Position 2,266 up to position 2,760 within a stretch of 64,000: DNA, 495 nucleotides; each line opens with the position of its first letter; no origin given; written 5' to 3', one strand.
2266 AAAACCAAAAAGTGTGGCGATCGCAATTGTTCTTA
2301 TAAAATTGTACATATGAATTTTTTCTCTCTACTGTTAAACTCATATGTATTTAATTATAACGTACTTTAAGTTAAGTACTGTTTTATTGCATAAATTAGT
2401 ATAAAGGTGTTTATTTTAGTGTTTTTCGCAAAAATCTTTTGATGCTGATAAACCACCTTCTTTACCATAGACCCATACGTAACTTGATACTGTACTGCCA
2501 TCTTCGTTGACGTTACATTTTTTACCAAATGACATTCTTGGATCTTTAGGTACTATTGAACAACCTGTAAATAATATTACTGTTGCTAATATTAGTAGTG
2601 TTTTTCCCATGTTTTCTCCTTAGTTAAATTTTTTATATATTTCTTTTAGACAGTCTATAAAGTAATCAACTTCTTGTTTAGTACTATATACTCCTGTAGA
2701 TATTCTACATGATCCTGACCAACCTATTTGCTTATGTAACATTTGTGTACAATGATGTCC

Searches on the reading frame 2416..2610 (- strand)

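Call 6: search_protein_families(library=pfam, proteins=[window:2416-2610:-], max_evalue=1)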
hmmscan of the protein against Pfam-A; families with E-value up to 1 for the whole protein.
window:2416-2610:- (64 aa): 0 families

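Call 7: search_protein_families(library=ncbifam, proteins=[window:2416-2610:-], max_evalue=1)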
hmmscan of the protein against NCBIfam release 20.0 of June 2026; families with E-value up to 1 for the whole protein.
window:2416-2610:- (64 aa): 1 family
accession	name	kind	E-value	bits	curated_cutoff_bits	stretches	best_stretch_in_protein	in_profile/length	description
NF041245.1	T6SS_IglE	equivalog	0.075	13.1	75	1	3-48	1-44/131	type VI secretion system lipoprotein IglE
